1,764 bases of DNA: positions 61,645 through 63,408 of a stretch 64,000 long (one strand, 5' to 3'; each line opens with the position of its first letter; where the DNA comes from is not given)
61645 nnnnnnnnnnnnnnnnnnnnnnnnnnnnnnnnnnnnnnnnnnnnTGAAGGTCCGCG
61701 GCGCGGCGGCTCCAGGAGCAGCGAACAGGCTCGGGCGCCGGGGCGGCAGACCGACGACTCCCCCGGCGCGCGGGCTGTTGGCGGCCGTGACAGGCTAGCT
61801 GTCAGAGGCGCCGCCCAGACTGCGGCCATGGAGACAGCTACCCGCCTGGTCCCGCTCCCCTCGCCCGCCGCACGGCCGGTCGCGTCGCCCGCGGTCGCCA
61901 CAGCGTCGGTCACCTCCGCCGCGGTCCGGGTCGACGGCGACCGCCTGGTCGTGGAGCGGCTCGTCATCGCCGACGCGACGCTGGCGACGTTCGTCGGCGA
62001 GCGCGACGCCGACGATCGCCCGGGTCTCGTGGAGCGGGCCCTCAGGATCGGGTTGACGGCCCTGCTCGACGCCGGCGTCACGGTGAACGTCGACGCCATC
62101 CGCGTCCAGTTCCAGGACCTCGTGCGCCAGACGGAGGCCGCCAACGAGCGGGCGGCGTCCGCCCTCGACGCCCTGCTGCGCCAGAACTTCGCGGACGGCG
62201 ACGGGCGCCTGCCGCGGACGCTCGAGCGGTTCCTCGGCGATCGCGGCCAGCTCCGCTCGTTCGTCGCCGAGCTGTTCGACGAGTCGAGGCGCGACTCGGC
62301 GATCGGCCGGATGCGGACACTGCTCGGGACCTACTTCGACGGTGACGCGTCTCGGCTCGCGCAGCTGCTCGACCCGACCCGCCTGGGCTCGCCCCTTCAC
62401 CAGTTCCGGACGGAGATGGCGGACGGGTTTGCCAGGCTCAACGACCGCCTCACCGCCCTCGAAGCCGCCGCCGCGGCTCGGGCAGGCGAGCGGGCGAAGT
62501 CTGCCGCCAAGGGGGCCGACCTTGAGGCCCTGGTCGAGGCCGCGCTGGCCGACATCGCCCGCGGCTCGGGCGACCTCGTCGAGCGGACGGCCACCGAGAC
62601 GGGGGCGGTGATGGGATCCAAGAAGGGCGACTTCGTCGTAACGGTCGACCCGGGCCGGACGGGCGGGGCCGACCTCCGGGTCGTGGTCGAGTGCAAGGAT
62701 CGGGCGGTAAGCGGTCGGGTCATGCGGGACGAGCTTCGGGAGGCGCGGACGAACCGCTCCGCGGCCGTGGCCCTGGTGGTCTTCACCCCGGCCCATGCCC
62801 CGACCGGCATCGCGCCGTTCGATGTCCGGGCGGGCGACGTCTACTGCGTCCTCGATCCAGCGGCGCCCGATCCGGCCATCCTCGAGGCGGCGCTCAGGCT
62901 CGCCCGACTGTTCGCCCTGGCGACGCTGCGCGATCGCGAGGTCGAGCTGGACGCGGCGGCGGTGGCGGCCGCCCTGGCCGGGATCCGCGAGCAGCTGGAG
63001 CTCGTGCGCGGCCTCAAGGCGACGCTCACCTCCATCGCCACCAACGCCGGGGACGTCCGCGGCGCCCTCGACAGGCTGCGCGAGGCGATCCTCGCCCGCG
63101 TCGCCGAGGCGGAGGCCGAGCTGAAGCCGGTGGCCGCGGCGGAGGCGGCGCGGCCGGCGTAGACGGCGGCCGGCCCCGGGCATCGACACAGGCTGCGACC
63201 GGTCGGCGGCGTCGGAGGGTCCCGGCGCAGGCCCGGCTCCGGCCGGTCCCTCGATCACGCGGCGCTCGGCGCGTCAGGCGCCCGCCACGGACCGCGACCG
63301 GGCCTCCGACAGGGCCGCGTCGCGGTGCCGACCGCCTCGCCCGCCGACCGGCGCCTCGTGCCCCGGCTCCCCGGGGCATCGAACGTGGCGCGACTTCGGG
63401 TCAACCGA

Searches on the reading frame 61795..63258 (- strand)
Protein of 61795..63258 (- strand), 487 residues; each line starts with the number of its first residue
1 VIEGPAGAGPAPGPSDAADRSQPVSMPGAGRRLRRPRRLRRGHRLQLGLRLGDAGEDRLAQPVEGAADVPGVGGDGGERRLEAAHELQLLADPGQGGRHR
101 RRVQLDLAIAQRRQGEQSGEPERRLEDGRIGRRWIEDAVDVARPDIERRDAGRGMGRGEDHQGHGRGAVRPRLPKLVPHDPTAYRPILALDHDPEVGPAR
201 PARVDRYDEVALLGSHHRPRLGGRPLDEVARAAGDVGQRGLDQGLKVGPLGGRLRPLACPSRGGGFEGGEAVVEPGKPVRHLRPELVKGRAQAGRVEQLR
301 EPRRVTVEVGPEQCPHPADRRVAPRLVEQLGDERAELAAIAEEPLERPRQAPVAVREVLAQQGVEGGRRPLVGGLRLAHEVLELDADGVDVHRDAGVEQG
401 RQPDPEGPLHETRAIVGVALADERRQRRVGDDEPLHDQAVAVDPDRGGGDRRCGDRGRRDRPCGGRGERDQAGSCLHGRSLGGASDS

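Call 6: search_protein_families(library=pfam, proteins=[window:61795-63258:-], max_evalue=0.01)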
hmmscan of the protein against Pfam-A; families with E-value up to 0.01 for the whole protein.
window:61795-63258:- (487 aa): 0 families

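Call 7: search_protein_families(library=ncbifam, proteins=[window:61795-63258:-], max_evalue=0.01)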
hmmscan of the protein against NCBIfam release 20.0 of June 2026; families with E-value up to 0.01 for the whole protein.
window:61795-63258:- (487 aa): 0 families

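Call 55: search_protein_families(library=pfam, proteins=[window:61795-63258:-], max_evalue=0.001)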
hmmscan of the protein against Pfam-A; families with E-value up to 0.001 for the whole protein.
window:61795-63258:- (487 aa): 0 families

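Call 93: search_protein_families(library=padloc, proteins=[window:61795-63258:-], max_evalue=0.001)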
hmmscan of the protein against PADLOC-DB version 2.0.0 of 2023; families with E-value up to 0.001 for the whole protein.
window:61795-63258:- (487 aa): 0 families
